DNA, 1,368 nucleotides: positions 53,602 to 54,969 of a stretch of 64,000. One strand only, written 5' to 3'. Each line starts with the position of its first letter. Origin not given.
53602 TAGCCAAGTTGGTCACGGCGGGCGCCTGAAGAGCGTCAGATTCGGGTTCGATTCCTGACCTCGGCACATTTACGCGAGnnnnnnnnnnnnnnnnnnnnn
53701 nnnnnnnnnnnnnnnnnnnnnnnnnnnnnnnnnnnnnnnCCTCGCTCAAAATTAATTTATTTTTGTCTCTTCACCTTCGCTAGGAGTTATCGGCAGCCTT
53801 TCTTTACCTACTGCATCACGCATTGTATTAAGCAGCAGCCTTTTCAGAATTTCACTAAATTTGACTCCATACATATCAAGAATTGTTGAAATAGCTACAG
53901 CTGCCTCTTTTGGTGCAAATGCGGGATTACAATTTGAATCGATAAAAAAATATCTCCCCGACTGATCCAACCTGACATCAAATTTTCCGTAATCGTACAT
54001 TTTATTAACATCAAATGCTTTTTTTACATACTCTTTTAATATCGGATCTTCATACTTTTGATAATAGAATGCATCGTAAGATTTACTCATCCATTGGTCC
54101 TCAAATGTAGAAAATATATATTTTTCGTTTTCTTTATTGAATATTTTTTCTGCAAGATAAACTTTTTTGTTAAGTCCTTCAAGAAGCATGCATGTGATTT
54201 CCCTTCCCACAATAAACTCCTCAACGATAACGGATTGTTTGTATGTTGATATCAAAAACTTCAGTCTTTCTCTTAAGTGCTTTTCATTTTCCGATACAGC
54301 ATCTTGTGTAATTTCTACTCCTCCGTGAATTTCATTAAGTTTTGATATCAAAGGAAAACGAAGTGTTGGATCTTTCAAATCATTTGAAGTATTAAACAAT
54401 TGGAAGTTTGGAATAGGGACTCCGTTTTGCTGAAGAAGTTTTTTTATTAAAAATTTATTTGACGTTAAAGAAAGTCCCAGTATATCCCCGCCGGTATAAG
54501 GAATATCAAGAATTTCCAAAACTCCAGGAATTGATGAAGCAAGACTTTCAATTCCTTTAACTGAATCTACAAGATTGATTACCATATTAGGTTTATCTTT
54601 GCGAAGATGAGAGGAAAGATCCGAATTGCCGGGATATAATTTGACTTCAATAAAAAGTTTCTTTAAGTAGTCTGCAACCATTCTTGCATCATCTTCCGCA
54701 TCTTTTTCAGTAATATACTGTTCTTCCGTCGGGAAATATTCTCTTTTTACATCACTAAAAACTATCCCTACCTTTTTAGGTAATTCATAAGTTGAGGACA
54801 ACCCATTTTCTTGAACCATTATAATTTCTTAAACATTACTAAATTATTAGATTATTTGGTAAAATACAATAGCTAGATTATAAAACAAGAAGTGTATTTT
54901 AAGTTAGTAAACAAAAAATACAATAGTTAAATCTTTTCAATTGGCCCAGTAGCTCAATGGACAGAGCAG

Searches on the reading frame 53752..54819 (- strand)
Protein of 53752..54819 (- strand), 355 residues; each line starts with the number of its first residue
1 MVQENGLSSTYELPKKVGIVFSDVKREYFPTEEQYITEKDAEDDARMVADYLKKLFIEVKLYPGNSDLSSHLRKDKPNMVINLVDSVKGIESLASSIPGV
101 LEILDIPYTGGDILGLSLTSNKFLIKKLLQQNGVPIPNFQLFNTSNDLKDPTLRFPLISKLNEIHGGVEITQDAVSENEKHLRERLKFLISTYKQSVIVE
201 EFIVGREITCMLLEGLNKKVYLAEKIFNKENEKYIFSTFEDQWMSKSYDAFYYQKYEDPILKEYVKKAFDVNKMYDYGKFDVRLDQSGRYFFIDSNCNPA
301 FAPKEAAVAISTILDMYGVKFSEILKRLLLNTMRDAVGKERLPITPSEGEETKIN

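Call 57: search_protein_families(library=pfam, proteins=[window:53752-54819:-], max_evalue=0.001)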
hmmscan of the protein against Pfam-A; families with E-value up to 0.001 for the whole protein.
window:53752-54819:- (355 aa): 1 family
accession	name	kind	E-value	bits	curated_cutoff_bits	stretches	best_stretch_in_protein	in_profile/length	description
PF07478.18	Dala_Dala_lig_C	-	1.8e-13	50.9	24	1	128-329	1-203/204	D-ala D-ala ligase C-terminus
